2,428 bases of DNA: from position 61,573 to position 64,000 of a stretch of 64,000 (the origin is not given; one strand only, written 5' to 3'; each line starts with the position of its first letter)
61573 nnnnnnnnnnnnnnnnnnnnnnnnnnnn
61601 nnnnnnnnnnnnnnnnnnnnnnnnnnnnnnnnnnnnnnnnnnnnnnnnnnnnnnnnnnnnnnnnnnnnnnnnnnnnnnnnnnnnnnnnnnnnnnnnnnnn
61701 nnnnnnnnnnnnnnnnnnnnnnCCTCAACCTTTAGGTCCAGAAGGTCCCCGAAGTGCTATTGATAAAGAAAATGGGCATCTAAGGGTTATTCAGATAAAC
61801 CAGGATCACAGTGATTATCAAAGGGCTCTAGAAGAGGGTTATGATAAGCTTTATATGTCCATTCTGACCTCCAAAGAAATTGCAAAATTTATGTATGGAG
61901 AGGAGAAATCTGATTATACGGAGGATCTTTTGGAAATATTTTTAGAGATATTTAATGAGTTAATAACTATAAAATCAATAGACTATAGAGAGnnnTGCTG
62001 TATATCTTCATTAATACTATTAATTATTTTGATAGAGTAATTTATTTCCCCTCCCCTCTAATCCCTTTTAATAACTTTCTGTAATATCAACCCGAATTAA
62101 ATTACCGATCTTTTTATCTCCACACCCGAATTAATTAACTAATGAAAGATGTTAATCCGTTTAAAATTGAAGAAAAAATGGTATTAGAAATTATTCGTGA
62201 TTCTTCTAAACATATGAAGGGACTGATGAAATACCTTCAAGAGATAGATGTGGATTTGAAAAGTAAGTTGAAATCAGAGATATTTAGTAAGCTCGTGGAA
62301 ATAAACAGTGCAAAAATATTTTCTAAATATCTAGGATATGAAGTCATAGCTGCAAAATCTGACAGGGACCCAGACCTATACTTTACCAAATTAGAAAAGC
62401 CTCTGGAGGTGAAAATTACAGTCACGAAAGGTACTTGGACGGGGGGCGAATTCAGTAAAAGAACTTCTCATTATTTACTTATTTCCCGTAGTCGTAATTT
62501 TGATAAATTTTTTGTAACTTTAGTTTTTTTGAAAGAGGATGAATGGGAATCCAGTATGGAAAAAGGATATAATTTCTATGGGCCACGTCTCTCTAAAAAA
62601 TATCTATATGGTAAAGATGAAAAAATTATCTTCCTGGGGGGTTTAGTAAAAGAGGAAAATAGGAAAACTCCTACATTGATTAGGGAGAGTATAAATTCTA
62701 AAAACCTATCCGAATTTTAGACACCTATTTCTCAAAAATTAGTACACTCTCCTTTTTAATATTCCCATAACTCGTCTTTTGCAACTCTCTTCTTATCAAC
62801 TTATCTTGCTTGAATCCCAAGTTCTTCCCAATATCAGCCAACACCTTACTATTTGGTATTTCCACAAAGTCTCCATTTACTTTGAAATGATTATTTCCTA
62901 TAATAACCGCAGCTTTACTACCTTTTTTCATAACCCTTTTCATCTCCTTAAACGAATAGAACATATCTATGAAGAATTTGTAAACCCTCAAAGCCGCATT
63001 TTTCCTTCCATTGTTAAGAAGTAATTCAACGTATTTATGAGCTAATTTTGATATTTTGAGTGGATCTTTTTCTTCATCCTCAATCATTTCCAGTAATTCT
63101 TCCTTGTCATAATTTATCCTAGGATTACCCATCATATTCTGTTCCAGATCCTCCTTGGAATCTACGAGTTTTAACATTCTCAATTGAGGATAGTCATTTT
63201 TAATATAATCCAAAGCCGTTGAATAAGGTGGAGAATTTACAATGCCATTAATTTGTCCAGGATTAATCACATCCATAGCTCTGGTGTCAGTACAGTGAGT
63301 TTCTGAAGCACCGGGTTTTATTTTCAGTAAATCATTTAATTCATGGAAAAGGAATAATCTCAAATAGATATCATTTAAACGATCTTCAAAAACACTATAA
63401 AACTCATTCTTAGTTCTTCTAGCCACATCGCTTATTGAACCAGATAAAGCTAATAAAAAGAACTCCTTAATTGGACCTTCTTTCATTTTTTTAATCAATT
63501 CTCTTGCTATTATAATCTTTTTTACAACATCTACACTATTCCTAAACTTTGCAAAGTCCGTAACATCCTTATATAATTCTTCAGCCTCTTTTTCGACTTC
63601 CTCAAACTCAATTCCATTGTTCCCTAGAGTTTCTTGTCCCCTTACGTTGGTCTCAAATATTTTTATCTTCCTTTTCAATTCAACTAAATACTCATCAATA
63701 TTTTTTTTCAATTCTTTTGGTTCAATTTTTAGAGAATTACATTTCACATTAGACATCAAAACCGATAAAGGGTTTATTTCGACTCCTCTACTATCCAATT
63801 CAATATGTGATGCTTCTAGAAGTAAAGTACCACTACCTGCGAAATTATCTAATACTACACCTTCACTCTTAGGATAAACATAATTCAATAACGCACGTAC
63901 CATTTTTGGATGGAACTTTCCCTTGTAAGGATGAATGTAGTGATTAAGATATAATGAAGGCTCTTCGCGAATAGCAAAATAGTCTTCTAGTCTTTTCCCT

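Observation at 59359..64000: Candidate defence module: MORC-like GHKL ATPase with four zinc ribbons, PD-(D/E)xK nuclease, DNA methyltransferase and two unknown proteins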

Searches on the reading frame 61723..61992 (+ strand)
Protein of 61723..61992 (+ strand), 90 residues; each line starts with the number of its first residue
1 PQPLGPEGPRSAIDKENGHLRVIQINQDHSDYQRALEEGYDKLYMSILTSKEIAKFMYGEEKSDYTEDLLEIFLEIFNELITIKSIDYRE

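Call 96: search_solved_structures(query=A10, max_evalue=10, show_alignments=2)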
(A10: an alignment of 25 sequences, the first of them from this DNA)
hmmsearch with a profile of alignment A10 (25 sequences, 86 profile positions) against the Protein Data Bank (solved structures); distinct sequences matched with E-value up to 10: 6.
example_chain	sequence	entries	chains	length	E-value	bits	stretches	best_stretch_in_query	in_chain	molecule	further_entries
2lcu_A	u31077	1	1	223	0.32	14.3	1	43-79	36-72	Bc28.1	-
5lxj_A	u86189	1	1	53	0.36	14.1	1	11-39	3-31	Phosphoprotein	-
1ct5_A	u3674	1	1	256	0.82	12.9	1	9-39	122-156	PROTEIN (YEAST HYPOTHETICAL PROTEIN, SELENOMET)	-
1b54_A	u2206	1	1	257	0.83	12.9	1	9-39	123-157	YEAST HYPOTHETICAL PROTEIN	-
3bgu_A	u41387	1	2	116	1.4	12.2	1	38-78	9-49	Ferredoxin-like protein of unknown function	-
5cwj_A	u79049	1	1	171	1.5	12.1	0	60-81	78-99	Designed helical repeat protein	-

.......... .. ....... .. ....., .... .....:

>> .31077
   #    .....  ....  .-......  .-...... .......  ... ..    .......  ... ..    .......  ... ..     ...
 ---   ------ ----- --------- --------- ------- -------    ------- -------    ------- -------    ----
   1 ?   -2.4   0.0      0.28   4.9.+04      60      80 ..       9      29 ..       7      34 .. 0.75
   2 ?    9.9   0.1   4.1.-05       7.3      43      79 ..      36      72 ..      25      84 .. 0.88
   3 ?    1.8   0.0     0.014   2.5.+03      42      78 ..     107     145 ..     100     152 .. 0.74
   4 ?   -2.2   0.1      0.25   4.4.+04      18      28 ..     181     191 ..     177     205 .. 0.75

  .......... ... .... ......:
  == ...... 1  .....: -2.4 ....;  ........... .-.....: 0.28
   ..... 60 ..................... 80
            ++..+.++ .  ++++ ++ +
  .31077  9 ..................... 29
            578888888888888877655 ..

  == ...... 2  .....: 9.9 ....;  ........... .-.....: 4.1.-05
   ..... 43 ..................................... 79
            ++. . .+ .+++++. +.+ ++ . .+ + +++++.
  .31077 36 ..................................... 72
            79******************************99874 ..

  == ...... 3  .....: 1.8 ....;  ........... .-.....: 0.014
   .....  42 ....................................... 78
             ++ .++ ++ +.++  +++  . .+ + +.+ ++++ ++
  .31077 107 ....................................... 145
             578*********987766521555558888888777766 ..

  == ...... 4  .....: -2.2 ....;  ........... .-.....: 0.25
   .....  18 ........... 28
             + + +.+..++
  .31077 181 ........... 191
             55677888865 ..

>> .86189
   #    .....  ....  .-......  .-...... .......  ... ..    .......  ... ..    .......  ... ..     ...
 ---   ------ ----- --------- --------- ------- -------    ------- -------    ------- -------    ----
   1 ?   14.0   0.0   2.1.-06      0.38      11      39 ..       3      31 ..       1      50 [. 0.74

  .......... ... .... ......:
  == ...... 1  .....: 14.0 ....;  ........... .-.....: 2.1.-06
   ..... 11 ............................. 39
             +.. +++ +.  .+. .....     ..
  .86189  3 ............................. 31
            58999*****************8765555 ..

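Call 97: search_protein_families(library=pfam, alignment_id=A10, max_evalue=1)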
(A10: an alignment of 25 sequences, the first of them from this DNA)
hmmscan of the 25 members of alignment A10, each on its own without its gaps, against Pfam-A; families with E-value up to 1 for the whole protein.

A. member 1, seq(90 aa): 1 family
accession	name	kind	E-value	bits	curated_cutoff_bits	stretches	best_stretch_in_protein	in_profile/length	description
PF20421.4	DHR-2_Lobe_C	-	0.096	13.1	26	1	25-46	78-99/103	DHR-2, Lobe C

B. families by the number of members that match (of 25 scanned): 16 families
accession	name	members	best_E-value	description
PF03161.18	LAGLIDADG_2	1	0.0061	LAGLIDADG DNA endonuclease family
PF00044.30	Gp_dh_N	1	0.011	Glyceraldehyde 3-phosphate dehydrogenase, NAD binding domain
PF25297.1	DUF7878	1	0.016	Domain of unknown function (DUF7878)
PF15167.11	DUF4581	1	0.022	Domain of unknown function (DUF4581)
PF19745.5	FUT8_N_cat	1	0.025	Alpha-(1,6)-fucosyltransferase N- and catalytic domains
PF07209.17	DUF1415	1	0.059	Protein of unknown function (DUF1415)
PF06531.16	DUF1108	1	0.062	Protein of unknown function (DUF1108)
PF24745.1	DUF7693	1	0.083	Domain of unknown function (DUF7693)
PF03682.18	UPF0158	1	0.085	Uncharacterised protein family (UPF0158)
PF20421.4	DHR-2_Lobe_C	1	0.096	DHR-2, Lobe C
PF20879.2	SidM_N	1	0.096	SidM, N-terminal domain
PF10707.15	YrbL-PhoP_reg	1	0.11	PhoP regulatory network protein YrbL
PF07373.16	CAMP_factor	1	0.16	CAMP factor (Cfa)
PF02878.22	PGM_PMM_I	1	0.16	Phosphoglucomutase/phosphomannomutase, alpha/beta/alpha domain I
PF01423.28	LSM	1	0.16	LSM domain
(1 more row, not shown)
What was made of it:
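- Tried and rejected: Identity of the C-terminal domain of C: a 25-sequence profile found nothing among solved-structure sequences, and scanning each of the 25 sequences individually against Pfam also found nothing (calls 96, 97).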

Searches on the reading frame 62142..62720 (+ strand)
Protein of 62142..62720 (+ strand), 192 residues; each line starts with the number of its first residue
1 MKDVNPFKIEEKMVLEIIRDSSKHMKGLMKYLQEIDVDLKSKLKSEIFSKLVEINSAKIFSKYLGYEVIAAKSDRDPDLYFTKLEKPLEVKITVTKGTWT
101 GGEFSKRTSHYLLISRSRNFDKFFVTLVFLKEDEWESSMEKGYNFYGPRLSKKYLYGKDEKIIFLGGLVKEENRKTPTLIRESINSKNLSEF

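Call 3: search_protein_families(library=pfam, proteins=[window:62142-62720:+], max_evalue=0.1)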
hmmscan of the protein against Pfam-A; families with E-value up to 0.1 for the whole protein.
window:62142-62720:+ (192 aa): 0 families

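Call 4: search_protein_families(library=padloc, proteins=[window:62142-62720:+], max_evalue=0.1)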
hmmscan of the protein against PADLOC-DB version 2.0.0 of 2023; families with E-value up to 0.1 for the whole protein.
window:62142-62720:+ (192 aa): 0 families

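Call 5: search_protein_families(library=ncbifam, proteins=[window:62142-62720:+], max_evalue=0.1)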
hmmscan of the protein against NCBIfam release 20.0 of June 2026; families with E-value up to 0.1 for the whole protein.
window:62142-62720:+ (192 aa): 0 families

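Call 30: find_homologous_proteins(query=window:62142-62720:+)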
Query window:62142-62720:+ (192 aa): 9 proteins with E <= 0.001 among 90 candidates.
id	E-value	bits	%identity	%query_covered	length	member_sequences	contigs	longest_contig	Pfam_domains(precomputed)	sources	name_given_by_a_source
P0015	3.0e-118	410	100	100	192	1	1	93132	-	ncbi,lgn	-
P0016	6.8e-39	152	44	97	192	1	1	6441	-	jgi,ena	jgi:hypothetical protein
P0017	1.6e-36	144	46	95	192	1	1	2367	-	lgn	-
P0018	1.8e-36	144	45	94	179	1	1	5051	-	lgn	-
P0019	3.3e-36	143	45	95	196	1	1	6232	-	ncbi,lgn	-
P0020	2.7e-35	140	46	95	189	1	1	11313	-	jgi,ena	-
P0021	1.5e-33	134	45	97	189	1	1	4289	-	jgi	jgi:hypothetical protein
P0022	5.4e-27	113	41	96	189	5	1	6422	-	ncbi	-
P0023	6.8e-26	109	40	85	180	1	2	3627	-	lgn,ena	-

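Call 31: find_encoding_contigs(protein=P0015, flank=10000, max_places=4)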
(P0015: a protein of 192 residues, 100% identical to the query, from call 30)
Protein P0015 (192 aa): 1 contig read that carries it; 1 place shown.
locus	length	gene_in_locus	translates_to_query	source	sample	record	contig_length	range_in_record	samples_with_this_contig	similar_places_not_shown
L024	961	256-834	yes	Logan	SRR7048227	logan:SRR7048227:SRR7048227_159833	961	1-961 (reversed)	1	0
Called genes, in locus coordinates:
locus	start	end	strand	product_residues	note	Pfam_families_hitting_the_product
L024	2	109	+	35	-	?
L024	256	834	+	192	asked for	-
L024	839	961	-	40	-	?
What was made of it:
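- Tried and rejected: A look-up of ORF4 returned only a 961-bp contig (call 31).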

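Call 32: find_encoding_contigs(protein=P0020, flank=6000, max_places=3)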
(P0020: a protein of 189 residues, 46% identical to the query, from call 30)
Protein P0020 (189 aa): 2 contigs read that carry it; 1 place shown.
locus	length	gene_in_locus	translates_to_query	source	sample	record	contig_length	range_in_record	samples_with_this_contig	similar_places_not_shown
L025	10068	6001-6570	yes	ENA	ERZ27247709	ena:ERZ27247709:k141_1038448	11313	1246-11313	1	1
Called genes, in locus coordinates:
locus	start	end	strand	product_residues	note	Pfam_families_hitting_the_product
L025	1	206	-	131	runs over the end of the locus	-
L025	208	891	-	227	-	PF01844:HNH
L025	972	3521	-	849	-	PF00176:SNF2-rel_dom, PF00270:DEAD, PF04851:ResIII, PF00271:Helicase_C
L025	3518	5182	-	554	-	-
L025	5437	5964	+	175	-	-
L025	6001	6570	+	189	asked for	-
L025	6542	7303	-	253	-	PF13847:Methyltransf_31 (faint), PF01555:N6_N4_Mtase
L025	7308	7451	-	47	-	-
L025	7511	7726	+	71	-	-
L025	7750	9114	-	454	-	PF00753:Lactamase_B (weak), PF13483:Lactamase_B_3 (weak), PF23023:Anti-Pycsar_Apyc1 (faint), PF12706:Lactamase_B_2, PF07521:RMMBL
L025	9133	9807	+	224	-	PF00702:Hydrolase, PF12710:HAD (weak), PF13419:HAD_2, PF13242:Hydrolase_like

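Call 33: find_encoding_contigs(protein=P0016, flank=6000, max_places=3)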
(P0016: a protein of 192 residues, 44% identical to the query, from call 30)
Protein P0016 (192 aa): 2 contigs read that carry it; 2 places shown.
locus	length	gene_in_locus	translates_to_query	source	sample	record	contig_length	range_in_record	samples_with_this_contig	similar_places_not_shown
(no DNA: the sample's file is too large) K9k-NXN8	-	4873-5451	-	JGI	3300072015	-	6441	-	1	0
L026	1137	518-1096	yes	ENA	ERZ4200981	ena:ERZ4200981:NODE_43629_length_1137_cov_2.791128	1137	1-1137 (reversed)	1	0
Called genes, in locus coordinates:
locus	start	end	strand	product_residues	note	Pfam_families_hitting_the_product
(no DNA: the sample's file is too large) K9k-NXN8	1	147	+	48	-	?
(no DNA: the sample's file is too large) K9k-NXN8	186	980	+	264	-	-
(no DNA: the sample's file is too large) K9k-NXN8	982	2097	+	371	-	-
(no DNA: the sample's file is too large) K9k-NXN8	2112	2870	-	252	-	PF01555:N6_N4_Mtase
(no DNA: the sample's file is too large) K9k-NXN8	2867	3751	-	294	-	PF01555:N6_N4_Mtase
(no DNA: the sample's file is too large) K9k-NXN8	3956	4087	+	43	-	-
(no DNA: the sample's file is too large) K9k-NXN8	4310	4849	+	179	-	-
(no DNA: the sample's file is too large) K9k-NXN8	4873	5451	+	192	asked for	-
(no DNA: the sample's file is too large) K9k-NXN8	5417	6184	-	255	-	PF01555:N6_N4_Mtase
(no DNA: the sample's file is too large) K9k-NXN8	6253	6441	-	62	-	?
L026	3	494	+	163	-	?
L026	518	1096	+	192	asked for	-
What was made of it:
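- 62142..62720 (+): ORF4 (192 aa). A putative small PD-(D/E)xK restriction-endonuclease-like protein. It is an optional neighbour and not part of the conserved operon. Homologues in L025 and a JGI contig converge on 253-255-aa N6_N4 methyltransferases without A-B-C (calls 32, 33).
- On Type II restriction endonuclease, PD-(D/E)xK fold (ORF4): Conserved pairing with methyltransferases is seen (calls 32, 33).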

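Call 49: search_protein_families(library=pfam, proteins=[L025:5437-5964:+], max_evalue=0.1)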
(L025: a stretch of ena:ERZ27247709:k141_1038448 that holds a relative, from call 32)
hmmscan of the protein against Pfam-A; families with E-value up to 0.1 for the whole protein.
L025:5437-5964:+ (175 aa): 1 family
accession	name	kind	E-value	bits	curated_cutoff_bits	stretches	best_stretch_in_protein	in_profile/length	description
PF20472.4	PDDEXK_11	-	0.0003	21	23.7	1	51-108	27-81/145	PD-(D/E)XK nuclease superfamily domain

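Call 85: search_solved_structures(query=A8, max_evalue=10)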
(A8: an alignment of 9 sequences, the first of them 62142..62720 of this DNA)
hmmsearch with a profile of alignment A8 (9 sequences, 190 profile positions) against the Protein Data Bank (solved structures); distinct sequences matched with E-value up to 10: 3.
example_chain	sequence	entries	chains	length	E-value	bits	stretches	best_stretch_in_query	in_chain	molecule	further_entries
8ip8_bb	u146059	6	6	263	0.21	14.5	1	18-67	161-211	40S ribosomal protein eS1 | 40S ribosomal protein S3a | Small ribosomal subunit protein eS1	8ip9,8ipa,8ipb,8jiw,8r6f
4v7e_BB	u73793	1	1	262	0.71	12.7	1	18-62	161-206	40S ribosomal protein S1E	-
6aa8_A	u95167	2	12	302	1.1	12.1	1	23-92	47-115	3-hydroxybutyryl-CoA dehydrogenase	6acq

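Call 86: search_protein_families(library=padloc, proteins=[L025:5437-5964:+, P0020], max_evalue=0.01)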
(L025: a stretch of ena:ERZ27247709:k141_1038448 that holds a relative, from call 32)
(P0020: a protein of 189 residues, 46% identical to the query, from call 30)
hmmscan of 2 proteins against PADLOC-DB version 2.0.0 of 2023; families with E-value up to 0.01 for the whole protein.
L025:5437-5964:+ (175 aa): 0 families

P0020 (189 aa): 0 families

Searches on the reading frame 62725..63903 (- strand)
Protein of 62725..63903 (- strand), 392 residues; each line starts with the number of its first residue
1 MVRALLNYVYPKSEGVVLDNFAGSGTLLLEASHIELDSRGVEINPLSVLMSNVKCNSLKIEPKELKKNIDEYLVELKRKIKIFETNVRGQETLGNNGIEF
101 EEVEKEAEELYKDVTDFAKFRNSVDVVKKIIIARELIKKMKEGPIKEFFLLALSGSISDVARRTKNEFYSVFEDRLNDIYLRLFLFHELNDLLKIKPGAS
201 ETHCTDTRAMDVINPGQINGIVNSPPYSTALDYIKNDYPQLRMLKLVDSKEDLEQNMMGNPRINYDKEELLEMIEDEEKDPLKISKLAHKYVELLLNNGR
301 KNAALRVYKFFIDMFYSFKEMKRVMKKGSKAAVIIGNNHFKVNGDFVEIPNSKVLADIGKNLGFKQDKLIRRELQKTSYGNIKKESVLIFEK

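Call 3: search_protein_families(library=pfam, proteins=[window:62725-63903:-], max_evalue=0.1)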
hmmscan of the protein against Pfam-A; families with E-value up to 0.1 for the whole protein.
window:62725-63903:- (392 aa): 4 families
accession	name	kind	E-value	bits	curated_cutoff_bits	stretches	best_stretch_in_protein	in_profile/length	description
PF01555.25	N6_N4_Mtase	-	8e-07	29.7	26.7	1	12-45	180-213/221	DNA methylase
PF01170.24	UPF0020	-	0.0018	18.5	22.3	1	3-38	18-53/197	RMKL-like, methyltransferase domain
PF03602.21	Cons_hypoth95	-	0.046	13.8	24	0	7-32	34-60/182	Conserved hypothetical protein 95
PF04129.18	Vps52_CC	-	0.051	13.7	26.5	0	266-322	97-153/173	Vps52/Sac2 family, coiled-coil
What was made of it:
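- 62725..64000 (-): N6/N4 amino-DNA methyltransferase, truncated by the window edge. It converges on ORF4 with a 4-bp gap. Pfam N6_N4_Mtase 8e-7 (call 3).
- On N6/N4 amino-DNA methyltransferase (gene from 62725 to the window edge): Pfam N6_N4_Mtase is above its cut-off (29.7 against 26.7 bits; call 3).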

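Call 4: search_protein_families(library=padloc, proteins=[window:62725-63903:-], max_evalue=0.1)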
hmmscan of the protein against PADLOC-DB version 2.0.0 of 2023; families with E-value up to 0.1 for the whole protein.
window:62725-63903:- (392 aa): 28 families (the best 25 are shown)
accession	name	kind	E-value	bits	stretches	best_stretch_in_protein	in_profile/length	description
PDLC03322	MTase_II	-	2.4e-24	84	1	6-374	55-410/446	Type II methyltransferase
PDLC03377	MTase_II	-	7.8e-22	75.5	2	220-385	320-491/504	Type II methyltransferase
PDLC03369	MTase_II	-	8.3e-22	75.6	2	1-159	128-278/532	Type II methyltransferase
PDLC03224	MTase_II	-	7.9e-16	56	1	2-378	82-458/481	Type II methyltransferase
PDLC03362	MTase_II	-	2.6e-14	50.9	1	5-370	61-406/438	Type II methyltransferase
PDLC03239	MTase_II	-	1.4e-12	45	1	10-164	88-219/442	Type II methyltransferase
PDLC03376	MTase_II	-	1.3e-10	39.5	2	8-56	51-99/249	Type II methyltransferase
PDLC03249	MTase_II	-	5.3e-10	36.7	1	8-86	133-205/541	Type II methyltransferase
PDLC03389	MTase_II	-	6.1e-10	36.4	2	15-60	80-127/445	Type II methyltransferase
PDLC03353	MTase_II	-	6.5e-10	37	2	205-371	15-115/260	Type II methyltransferase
PDLC03380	MTase_II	-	4e-09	34.2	1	15-254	58-297/393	Type II methyltransferase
PDLC03364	MTase_II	-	2e-08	31.6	1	10-60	54-105/380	Type II methyltransferase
PDLC03351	MTase_II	-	2.8e-08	31.3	1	9-56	142-189/348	Type II methyltransferase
PDLC03360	MTase_II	-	9.3e-07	26.2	1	16-62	67-113/441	Type II methyltransferase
PDLC03306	MTase_II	-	1.8e-06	25.2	1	194-385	215-410/422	Type II methyltransferase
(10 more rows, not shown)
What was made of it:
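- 62725..64000 (-): PADLOC MTase_II 2.4e-24 (call 4).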

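Call 5: search_protein_families(library=ncbifam, proteins=[window:62725-63903:-], max_evalue=0.1)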
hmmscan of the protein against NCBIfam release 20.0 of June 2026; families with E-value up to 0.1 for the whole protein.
window:62725-63903:- (392 aa): 2 families
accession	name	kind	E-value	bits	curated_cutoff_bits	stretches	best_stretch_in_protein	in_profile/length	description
NF038281.1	IS200_TnpB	exception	0.022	13.9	425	1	309-392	157-239/360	IS200/IS605 family element RNA-guided endonuclease TnpB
NF042963.1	DUF1156_antiphage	equivalog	0.035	12.2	1000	1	16-73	186-246/960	anti-phage-associated DUF1156 domain-containing protein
